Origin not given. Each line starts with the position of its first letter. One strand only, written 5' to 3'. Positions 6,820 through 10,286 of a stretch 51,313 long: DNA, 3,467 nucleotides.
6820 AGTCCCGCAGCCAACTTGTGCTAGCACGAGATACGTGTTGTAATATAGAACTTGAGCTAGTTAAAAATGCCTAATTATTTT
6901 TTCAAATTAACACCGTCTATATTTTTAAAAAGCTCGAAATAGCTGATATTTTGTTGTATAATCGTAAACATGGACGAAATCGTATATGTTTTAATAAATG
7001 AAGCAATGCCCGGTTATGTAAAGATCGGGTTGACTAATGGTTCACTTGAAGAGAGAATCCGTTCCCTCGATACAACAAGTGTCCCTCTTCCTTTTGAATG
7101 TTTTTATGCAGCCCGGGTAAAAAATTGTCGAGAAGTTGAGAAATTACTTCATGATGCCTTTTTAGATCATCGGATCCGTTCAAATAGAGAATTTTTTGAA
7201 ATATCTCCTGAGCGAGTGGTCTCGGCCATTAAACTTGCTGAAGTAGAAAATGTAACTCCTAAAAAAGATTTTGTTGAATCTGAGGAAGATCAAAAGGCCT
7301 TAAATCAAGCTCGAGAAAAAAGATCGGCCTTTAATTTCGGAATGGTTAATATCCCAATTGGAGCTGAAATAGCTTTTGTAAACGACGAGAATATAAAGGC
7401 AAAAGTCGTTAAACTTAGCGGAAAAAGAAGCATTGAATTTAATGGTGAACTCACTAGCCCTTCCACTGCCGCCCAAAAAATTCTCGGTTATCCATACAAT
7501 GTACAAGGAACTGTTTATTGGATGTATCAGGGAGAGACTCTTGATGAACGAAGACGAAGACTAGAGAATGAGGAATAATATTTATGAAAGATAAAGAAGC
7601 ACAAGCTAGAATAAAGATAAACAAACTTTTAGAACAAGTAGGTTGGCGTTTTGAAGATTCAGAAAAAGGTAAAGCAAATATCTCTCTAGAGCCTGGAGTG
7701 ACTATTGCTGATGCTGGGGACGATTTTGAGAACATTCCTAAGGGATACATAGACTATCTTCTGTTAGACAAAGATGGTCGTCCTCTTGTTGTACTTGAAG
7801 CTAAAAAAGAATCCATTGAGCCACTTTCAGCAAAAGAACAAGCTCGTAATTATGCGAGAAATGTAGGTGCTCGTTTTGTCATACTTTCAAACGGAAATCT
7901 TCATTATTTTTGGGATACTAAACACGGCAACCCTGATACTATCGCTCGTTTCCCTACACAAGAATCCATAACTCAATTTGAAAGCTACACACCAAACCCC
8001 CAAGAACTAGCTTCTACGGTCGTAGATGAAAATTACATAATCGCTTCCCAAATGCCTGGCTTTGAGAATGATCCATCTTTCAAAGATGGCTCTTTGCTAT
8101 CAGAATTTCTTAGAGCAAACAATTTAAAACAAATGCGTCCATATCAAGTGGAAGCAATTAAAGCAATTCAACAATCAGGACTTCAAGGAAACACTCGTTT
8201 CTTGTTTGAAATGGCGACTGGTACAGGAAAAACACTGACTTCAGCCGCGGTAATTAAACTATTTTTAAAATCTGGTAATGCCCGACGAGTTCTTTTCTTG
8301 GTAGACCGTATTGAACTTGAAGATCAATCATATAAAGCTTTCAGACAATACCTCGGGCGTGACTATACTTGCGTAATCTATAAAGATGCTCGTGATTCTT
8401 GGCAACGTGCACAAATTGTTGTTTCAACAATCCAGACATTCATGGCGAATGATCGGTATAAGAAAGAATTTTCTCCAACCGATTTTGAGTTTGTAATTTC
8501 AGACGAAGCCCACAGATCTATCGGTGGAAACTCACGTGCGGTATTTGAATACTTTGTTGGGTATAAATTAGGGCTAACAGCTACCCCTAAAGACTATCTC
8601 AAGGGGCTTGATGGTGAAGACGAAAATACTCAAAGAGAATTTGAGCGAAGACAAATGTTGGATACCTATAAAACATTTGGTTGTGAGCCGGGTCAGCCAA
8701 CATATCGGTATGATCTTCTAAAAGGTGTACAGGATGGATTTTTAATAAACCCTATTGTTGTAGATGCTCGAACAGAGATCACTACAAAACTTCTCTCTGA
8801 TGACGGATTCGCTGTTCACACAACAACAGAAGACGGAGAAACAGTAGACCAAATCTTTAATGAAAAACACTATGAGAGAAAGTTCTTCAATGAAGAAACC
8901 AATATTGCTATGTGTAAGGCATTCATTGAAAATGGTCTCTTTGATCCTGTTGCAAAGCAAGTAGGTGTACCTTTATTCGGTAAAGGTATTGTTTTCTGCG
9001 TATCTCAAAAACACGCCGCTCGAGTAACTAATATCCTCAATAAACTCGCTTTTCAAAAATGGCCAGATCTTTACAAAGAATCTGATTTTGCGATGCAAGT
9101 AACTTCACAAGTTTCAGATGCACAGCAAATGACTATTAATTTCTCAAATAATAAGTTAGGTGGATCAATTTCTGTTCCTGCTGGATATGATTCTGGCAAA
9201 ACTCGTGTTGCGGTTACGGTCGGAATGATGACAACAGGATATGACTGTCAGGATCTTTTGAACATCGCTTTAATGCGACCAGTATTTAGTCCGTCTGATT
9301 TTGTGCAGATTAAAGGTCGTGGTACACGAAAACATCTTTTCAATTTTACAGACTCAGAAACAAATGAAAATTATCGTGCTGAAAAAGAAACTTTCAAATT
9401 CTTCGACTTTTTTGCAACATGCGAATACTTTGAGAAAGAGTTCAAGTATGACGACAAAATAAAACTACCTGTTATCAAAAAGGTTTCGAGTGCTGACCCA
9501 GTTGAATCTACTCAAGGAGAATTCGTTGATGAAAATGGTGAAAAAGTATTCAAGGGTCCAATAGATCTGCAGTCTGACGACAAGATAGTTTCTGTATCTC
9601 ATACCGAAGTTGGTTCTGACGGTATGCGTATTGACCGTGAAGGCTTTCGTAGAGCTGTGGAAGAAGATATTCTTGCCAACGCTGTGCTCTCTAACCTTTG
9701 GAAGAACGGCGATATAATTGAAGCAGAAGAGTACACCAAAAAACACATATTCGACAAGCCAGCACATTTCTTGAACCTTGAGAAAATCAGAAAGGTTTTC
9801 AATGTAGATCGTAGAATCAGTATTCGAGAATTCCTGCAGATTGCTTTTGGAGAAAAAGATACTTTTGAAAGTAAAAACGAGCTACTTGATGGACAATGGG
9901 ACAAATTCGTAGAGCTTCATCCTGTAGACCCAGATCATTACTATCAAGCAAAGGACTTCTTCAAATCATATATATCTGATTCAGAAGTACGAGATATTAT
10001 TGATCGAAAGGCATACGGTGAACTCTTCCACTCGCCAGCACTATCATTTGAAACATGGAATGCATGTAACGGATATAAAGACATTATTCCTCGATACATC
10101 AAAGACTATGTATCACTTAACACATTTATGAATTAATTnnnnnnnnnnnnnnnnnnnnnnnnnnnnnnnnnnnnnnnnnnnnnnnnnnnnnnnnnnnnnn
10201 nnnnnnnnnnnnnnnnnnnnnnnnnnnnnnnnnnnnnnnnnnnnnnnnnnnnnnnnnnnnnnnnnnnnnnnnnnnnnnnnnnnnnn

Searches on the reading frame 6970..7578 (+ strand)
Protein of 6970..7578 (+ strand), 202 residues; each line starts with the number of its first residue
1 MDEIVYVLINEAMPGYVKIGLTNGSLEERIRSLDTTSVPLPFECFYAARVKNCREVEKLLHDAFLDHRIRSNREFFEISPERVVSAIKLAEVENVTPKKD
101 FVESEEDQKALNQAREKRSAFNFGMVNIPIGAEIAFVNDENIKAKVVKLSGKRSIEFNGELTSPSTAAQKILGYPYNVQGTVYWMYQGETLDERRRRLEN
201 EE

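Call 5: search_protein_families(library=pfam, proteins=[window:6970-7578:+], max_evalue=0.01)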
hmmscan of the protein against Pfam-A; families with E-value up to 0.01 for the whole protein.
window:6970-7578:+ (202 aa): 2 families
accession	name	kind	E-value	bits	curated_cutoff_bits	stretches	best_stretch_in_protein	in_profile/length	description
PF10544.15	T5orf172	-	4.1e-17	63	20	1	4-89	2-99/101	T5orf172 domain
PF13455.12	MUG113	-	1.9e-16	60.8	22.3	1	17-88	1-71/73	Meiotically up-regulated gene 113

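Call 6: search_protein_families(library=ncbifam, proteins=[window:6970-7578:+], max_evalue=0.01)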
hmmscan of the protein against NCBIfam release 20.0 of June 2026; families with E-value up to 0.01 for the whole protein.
window:6970-7578:+ (202 aa): 0 families

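Call 70: search_protein_families(library=padloc, proteins=[window:6970-7578:+], max_evalue=0.001)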
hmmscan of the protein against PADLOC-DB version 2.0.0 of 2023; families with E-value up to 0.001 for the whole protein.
window:6970-7578:+ (202 aa): 6 families
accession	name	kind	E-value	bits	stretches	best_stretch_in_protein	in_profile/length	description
PDLC05041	PDC-S57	-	3e-72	240.7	1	2-200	5-208/212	-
PDLC05043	PDC-S57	-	1.1e-47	160.5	1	2-200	4-218/221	-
PDLC05042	PDC-S57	-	3.9e-16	57.4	1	4-88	9-97/245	-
PDLC05040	PDC-S57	-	2.8e-08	31.9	1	4-120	5-117/229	-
PDLC03977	PD-Lambda-1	-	4.1e-08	30.6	1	17-105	372-460/496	-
PDLC03976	PD-Lambda-1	-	6.5e-07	26.6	1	17-113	373-478/491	-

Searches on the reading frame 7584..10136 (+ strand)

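Call 5: search_protein_families(library=pfam, proteins=[window:7584-10136:+], max_evalue=0.01)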
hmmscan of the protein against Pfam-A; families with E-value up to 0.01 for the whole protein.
window:7584-10136:+ (850 aa): 5 families
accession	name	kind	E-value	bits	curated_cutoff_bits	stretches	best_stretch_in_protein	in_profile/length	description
PF04851.21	ResIII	-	5.5e-40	137.4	22.5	1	182-336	2-163/164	Type III restriction enzyme, res subunit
PF18766.7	SWI2_SNF2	-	1.3e-17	64.7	26.7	1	187-363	1-175/221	SWI2/SNF2 ATPase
PF00270.35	DEAD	-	1.2e-12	48.4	26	1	185-336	1-161/167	DEAD/DEAH box helicase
PF13588.12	HSDR_N_2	-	4.3e-09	36.9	25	1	53-115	36-99/110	Type I restriction enzyme R protein N terminus (HSDR_N)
PF04313.20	HSDR_N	-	3e-07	30.9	25.1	1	52-114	124-194/198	Type I restriction enzyme R protein N terminus (HSDR_N)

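Call 6: search_protein_families(library=ncbifam, proteins=[window:7584-10136:+], max_evalue=0.01)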
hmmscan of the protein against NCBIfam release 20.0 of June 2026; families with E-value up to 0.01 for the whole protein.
window:7584-10136:+ (850 aa): 14 families
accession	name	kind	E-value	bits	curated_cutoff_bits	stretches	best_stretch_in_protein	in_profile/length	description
NF046051.1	restrict_EcoAI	equivalog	6.3e-66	223.3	550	1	12-655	11-573/768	EcoAI/FtnUII family type I restriction enzme subunit R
NF008521.0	PRK11448.1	equivalog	2.7e-44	151.5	729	3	183-311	413-551/1123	type I restriction-modification system endonuclease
TIGR00348.1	hsdR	subfamily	2.8e-13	49.3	284.55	1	211-363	275-432/674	HsdR family type I site-specific deoxyribonuclease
TIGR04095.1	dnd_restrict_1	equivalog_domain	4e-12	45.9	600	1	183-339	8-172/451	DNA phosphorothioation system restriction enzyme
NF010337.0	PRK13766.1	equivalog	6.7e-12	44.3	610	1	179-317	12-149/781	Hef nuclease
NF053632.1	heli_RadD_YejH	equivalog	4.2e-11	41.8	720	2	183-314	2-121/573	DNA repair helicase RadD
NF038318.1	DISARM_DrmD_b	equivalog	2.2e-05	22.8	950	1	175-313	22-164/868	DISARM system SNF2-like helicase DrmD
NF004067.0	PRK05580.1-4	equivalog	2.3e-05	23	763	1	178-260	199-275/737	primosomal protein N'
NF040935.1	helicase_Hel308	equivalog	0.00019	19.7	1200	1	173-310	16-151/704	ATP-dependent DNA helicase Hel308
NF004066.1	PRK05580.1-3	equivalog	0.00023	19.6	813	1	177-260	246-326/788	primosomal protein N'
NF003426.0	PRK04914.1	equivalog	0.00084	17.7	576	1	204-311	171-284/959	RNA polymerase-associated protein RapA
NF046055.1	restr_BPTD_3080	equivalog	0.0061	14.5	800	0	189-224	138-173/970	BPTD_3080 family restriction endonuclease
NF004068.0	PRK05580.1-5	equivalog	0.0084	14.2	1249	0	176-259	251-332/795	primosomal protein N'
NF045503.1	repair_heli_XPB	equivalog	0.0097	14.5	610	0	177-334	173-334/548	DNA repair helicase XPB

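Call 70: search_protein_families(library=padloc, proteins=[window:7584-10136:+], max_evalue=0.001)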
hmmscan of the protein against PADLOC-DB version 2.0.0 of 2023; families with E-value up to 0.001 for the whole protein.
window:7584-10136:+ (850 aa): 20 families
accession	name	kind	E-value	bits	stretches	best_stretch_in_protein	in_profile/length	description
PDLC03047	REase_I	-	2.9e-54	182.2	2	185-626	345-739/1107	Type I restriction enzyme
PDLC03049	REase_I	-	4.4e-39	132.1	1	53-728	57-661/807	Type I restriction enzyme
PDLC03042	REase_I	-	1.4e-28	96.8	1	184-583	445-830/1170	Type I restriction enzyme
PDLC02707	PbeA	-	1.4e-18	64.8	1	181-338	250-416/672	PbeA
PDLC03659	mREase_IV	-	3.8e-15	52.8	1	198-348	234-383/945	Type IV methyl-directed restriction enzyme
PDLC02704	PbeA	-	9.8e-15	52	1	183-387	254-452/682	PbeA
PDLC03658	mREase_IV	-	1.3e-14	51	1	188-336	227-372/953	Type IV methyl-directed restriction enzyme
PDLC03048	REase_I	-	5.3e-14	49.3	1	175-337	232-410/976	Type I restriction enzyme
PDLC03045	REase_I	-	1.5e-12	44.3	1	179-342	253-430/995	Type I restriction enzyme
PDLC02706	PbeA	-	8.9e-11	39.1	1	183-338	269-434/722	PbeA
PDLC01439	typeIV_DinG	-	1.4e-10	38.5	1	177-252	10-79/575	CAS-IV-A; associated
PDLC03046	REase_I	-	2.4e-08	30.4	1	181-259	261-339/1025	Type I restriction enzyme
PDLC03040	REase_I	-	2.7e-06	23.5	1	208-566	292-651/1029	Type I restriction enzyme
PDLC02620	DrmD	-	1.7e-05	21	1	186-312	102-229/1060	DrmD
PDLC02703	PbeA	-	1.9e-05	21.5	1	204-336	262-405/626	PbeA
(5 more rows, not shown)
